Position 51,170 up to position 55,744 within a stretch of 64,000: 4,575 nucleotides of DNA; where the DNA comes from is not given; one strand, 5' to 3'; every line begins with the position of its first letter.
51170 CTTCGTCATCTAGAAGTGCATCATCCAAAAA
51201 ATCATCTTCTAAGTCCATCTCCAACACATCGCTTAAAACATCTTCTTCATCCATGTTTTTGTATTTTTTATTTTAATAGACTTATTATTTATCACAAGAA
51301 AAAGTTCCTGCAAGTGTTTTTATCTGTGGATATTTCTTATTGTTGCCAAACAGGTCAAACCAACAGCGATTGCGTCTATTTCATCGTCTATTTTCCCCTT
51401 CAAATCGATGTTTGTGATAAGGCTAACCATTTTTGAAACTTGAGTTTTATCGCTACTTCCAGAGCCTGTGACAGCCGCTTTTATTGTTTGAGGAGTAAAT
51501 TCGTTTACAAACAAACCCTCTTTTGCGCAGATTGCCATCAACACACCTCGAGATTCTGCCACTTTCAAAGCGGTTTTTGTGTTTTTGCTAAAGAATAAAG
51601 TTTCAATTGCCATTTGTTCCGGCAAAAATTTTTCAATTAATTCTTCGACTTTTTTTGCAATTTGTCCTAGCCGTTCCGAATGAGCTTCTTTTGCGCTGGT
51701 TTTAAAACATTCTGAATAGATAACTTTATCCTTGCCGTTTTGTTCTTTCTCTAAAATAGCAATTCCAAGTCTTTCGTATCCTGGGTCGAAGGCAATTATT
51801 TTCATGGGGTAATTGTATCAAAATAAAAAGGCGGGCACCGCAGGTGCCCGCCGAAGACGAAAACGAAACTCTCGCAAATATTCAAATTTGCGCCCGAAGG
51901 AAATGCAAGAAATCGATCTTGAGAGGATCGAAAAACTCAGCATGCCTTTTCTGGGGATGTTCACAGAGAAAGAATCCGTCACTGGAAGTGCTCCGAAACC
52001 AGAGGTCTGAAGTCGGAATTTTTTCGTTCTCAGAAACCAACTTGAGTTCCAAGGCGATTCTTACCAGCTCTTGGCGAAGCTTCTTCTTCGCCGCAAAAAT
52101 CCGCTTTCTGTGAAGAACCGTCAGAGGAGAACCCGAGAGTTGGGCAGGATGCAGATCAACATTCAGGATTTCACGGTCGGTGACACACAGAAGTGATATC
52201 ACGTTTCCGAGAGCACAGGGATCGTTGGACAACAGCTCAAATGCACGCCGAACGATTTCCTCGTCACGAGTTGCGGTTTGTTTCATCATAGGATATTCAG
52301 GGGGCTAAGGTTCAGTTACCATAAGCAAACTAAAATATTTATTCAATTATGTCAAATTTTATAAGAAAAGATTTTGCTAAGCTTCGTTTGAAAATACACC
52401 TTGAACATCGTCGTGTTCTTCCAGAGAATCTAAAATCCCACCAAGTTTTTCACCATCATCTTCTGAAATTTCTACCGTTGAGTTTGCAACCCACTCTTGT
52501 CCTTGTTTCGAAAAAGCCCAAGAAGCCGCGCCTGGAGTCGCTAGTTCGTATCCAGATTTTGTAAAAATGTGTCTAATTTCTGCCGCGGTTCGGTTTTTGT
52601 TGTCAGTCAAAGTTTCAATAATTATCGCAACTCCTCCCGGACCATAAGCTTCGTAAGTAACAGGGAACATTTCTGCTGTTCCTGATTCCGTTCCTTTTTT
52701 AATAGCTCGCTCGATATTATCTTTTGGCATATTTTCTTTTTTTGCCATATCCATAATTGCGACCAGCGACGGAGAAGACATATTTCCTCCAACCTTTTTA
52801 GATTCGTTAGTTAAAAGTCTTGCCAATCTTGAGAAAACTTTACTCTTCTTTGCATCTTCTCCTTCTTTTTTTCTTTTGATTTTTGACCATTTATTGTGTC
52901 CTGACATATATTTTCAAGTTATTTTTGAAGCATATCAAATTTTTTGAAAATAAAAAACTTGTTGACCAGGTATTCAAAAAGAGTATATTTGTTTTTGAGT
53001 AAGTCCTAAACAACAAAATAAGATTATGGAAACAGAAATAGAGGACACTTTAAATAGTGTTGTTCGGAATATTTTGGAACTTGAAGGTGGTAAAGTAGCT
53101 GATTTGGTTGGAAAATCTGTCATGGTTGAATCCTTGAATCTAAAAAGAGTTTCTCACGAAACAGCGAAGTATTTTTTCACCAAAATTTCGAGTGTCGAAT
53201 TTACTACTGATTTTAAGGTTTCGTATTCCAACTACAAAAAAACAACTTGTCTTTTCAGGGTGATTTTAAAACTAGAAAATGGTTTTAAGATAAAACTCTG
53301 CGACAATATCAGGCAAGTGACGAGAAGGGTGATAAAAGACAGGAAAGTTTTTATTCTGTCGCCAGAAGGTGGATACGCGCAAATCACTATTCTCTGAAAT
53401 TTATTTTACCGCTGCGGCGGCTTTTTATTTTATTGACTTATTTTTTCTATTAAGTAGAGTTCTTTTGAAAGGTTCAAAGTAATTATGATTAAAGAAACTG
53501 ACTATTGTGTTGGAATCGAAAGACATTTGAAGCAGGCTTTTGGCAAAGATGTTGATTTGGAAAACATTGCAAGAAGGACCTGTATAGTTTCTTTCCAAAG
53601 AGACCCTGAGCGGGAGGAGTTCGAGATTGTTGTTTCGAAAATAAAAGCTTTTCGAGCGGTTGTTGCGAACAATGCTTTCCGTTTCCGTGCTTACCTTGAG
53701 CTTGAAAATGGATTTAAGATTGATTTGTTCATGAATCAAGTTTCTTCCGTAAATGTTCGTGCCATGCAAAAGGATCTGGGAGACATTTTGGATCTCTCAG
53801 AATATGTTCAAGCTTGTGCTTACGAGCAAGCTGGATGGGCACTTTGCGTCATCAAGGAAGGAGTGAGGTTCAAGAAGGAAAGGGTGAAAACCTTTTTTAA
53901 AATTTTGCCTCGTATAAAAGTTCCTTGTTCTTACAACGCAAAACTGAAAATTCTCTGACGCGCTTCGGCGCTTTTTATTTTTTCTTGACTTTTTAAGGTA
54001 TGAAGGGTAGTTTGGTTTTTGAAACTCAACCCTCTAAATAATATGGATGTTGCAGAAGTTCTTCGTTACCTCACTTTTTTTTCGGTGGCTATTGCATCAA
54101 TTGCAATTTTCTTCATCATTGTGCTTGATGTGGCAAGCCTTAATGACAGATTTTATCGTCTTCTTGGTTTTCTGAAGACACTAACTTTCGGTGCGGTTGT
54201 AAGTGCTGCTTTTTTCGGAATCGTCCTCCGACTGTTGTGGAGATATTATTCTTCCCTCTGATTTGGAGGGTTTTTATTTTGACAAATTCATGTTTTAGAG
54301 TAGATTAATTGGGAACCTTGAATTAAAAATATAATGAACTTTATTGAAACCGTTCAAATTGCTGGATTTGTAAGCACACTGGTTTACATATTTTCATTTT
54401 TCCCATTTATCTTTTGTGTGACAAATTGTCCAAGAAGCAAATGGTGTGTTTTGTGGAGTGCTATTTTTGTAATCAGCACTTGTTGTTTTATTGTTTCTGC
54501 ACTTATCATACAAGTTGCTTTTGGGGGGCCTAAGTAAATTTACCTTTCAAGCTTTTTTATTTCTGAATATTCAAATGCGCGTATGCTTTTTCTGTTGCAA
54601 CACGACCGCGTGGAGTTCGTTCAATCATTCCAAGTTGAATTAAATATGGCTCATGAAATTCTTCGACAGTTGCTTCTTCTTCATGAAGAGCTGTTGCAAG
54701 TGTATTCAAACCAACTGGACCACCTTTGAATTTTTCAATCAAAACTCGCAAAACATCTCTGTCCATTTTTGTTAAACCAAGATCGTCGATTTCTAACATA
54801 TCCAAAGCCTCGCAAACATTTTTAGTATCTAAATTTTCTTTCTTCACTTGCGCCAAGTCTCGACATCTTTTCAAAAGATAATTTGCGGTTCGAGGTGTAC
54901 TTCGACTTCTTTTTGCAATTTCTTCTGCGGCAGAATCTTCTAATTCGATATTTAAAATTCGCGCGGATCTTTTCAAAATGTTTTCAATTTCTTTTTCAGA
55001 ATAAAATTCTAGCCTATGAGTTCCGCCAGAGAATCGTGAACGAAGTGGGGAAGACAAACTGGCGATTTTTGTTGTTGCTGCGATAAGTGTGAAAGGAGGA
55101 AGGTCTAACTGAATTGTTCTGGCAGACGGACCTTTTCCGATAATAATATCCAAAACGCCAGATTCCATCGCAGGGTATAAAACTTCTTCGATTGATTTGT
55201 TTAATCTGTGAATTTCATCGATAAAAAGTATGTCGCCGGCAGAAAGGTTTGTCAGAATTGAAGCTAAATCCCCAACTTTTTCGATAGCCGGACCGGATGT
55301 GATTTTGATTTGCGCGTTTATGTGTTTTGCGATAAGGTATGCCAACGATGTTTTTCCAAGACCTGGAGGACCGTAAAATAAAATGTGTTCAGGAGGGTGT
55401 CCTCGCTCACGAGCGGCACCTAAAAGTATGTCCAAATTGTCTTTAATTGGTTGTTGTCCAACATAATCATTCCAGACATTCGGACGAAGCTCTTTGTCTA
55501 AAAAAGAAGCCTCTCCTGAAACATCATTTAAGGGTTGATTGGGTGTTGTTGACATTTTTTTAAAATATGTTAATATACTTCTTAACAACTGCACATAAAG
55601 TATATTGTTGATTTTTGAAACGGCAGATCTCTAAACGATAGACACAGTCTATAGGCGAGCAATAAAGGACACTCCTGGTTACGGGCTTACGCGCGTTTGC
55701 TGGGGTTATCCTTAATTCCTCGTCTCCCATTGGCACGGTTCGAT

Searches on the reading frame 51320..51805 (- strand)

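Call 79: search_protein_families(library=pfam, proteins=[window:51320-51805:-], max_evalue=0.001)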
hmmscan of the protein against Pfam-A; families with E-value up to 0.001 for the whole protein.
window:51320-51805:- (161 aa): 1 family
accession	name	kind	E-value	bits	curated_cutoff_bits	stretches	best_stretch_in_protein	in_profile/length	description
PF02075.23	RuvC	-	3.6e-35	121.5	22.2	1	3-151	1-147/148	Crossover junction endodeoxyribonuclease RuvC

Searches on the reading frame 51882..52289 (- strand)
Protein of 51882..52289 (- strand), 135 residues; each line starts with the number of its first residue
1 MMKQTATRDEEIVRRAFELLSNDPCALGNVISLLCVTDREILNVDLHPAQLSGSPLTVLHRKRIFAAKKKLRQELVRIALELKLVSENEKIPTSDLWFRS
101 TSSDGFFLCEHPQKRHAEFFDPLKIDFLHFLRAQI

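Call 24: search_protein_families(library=ncbifam, proteins=[window:51882-52289:-], max_evalue=0.1)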
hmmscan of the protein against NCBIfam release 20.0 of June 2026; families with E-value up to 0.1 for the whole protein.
window:51882-52289:- (135 aa): 1 family
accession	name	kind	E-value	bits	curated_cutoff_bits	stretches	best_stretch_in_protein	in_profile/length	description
NF001579.0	PRK00392.6-2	equivalog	0.089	12.8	58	0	7-32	2-27/72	DNA-directed RNA polymerase subunit omega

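Call 25: search_protein_families(library=pfam, proteins=[window:51882-52289:-], max_evalue=0.1)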
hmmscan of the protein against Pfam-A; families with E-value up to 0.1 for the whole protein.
window:51882-52289:- (135 aa): 0 families

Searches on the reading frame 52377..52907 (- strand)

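Call 79: search_protein_families(library=pfam, proteins=[window:52377-52907:-], max_evalue=0.001)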
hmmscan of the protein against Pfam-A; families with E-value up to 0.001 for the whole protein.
window:52377-52907:- (176 aa): 2 families
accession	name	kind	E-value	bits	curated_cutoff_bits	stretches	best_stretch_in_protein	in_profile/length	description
PF01709.26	Transcrip_reg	-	5.7e-32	111.1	27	2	83-137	4-58/160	TACO1/YebC second and third domain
PF20772.2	TACO1_YebC_N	-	6.8e-21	75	36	1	5-74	1-72/73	TACO1/YebC protein N-terminal domain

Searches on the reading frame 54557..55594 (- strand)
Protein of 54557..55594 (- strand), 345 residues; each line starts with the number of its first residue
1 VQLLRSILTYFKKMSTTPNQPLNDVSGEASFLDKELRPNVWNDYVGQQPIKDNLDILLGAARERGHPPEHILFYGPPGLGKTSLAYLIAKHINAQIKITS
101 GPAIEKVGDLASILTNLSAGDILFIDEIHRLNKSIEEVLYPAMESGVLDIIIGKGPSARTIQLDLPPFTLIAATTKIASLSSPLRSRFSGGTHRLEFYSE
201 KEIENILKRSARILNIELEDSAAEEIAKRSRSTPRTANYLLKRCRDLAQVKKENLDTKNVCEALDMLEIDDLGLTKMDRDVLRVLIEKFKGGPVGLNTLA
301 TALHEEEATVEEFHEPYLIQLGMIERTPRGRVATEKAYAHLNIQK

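Call 79: search_protein_families(library=pfam, proteins=[window:54557-55594:-], max_evalue=0.001)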
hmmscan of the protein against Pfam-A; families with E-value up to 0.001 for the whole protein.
window:54557-55594:- (345 aa): 10 families
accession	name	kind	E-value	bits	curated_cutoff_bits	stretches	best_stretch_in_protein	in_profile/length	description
PF05496.18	RuvB_N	-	4.2e-69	231.8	27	1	36-189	1-154/159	Holliday junction DNA helicase RuvB P-loop domain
PF05491.19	RuvB_C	-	6.8e-26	90.5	24.7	1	272-342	2-72/72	RuvB C-terminal winged helix domain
PF17864.7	AAA_lid_4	-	4.2e-24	84.5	27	1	198-270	1-74/74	RuvB AAA lid domain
PF00004.35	AAA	-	6.8e-19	69.1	21.2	1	71-189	1-124/131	ATPase family associated with various cellular activities (AAA)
PF07728.20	AAA_5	-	2.2e-10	41.1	22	1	70-188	1-139/139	AAA domain (dynein-related subfamily)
PF00910.28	RNA_helicase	-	4.7e-05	24.2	21.5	1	71-142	1-74/105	RNA helicase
PF06068.19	TIP49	-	0.00019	21.1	23.8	0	42-99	24-81/347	TIP49 P-loop domain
PF01078.27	Mg_chelatase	-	0.00022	21.1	20.3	0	70-89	24-43/207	Magnesium chelatase, subunit ChlI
PF13191.12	AAA_16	-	0.00025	22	32.6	0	54-101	12-58/167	AAA ATPase domain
PF00931.28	NB-ARC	-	0.0005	19.8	23.5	0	68-92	18-42/248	NB-ARC domain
